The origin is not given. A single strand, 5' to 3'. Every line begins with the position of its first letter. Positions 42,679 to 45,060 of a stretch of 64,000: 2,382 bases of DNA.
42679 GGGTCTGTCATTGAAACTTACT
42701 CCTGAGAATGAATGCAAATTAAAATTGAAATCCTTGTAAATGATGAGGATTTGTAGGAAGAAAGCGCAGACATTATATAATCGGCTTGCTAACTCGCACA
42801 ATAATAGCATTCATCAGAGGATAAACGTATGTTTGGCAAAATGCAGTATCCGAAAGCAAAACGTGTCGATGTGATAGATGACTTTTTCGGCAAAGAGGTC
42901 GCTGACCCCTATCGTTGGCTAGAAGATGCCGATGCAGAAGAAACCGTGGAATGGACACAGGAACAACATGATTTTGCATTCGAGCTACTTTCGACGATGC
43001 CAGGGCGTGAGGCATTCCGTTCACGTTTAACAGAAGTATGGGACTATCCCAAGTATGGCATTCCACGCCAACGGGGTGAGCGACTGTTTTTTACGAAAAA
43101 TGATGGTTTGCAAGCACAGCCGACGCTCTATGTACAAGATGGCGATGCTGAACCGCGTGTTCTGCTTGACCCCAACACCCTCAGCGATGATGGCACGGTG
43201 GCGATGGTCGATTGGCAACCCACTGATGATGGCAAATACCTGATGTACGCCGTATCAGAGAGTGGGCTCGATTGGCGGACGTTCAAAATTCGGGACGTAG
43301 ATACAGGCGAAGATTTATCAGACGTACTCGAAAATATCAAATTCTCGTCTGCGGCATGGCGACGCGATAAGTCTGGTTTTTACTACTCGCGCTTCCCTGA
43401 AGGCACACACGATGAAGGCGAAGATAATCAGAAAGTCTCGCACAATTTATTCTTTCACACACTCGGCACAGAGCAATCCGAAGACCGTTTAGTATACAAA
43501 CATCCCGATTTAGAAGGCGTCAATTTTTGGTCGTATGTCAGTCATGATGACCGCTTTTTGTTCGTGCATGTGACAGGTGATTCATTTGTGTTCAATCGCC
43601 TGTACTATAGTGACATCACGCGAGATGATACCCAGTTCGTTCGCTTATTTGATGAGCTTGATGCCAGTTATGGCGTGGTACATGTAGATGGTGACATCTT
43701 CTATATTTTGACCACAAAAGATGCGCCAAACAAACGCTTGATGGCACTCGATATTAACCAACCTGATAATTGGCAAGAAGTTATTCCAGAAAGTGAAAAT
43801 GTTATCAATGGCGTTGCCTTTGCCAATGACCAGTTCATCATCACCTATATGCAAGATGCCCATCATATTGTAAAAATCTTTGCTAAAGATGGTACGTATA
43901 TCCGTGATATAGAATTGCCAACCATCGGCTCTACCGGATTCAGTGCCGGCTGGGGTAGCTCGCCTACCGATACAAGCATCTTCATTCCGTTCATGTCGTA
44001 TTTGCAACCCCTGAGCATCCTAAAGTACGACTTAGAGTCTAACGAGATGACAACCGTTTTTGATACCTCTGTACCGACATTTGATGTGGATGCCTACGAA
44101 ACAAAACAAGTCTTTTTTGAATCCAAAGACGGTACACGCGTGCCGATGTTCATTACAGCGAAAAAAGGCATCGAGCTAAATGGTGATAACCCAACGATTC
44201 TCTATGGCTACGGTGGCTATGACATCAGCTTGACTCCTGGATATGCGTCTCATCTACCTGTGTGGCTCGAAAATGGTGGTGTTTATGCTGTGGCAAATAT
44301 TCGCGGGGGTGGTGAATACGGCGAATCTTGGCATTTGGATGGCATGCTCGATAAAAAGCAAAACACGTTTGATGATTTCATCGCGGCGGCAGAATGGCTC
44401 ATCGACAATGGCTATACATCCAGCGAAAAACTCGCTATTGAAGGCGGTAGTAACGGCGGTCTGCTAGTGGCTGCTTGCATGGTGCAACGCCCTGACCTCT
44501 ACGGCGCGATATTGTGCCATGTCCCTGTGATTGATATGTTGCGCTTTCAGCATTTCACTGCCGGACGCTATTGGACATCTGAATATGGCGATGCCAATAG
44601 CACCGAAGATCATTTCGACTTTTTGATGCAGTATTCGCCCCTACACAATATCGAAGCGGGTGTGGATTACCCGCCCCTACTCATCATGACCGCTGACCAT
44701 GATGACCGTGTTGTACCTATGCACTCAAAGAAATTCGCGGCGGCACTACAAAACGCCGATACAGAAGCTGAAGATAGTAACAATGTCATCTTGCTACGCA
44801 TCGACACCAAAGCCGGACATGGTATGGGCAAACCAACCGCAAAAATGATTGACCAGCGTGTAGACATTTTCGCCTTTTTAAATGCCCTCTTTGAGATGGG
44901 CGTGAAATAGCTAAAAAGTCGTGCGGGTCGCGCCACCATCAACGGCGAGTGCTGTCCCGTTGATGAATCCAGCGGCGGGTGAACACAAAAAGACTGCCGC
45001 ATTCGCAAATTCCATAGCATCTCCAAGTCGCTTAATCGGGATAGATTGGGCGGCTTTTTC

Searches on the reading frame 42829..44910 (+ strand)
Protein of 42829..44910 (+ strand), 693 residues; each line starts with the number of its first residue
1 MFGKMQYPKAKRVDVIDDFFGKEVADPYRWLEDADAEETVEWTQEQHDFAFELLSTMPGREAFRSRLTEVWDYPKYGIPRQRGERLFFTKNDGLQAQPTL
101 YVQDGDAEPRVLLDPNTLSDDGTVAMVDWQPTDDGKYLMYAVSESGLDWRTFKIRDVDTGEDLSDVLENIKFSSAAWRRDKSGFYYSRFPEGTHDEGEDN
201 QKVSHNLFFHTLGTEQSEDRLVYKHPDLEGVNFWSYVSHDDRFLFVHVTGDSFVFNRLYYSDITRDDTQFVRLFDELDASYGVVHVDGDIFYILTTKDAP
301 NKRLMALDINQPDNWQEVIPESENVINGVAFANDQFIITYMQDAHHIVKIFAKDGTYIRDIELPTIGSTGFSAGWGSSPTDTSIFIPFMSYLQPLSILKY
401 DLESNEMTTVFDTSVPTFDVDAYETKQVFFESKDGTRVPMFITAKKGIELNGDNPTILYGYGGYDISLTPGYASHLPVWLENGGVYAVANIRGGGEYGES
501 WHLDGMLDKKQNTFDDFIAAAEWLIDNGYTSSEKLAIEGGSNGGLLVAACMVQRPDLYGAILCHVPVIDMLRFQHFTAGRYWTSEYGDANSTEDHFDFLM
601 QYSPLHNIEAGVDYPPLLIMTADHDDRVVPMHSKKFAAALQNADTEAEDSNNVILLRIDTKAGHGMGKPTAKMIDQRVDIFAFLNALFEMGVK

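Call 85: search_protein_families(library=pfam, proteins=[window:42829-44910:+], max_evalue=0.00001)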
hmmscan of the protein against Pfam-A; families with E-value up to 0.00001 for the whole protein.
window:42829-44910:+ (693 aa): 2 families
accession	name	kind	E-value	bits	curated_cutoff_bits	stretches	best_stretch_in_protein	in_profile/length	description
PF02897.21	Peptidase_S9_N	-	4.8e-106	355.4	24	1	9-409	2-410/414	Prolyl oligopeptidase, N-terminal beta-propeller domain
PF00326.27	Peptidase_S9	-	5.3e-60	203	22.6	1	476-689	6-211/213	Prolyl oligopeptidase family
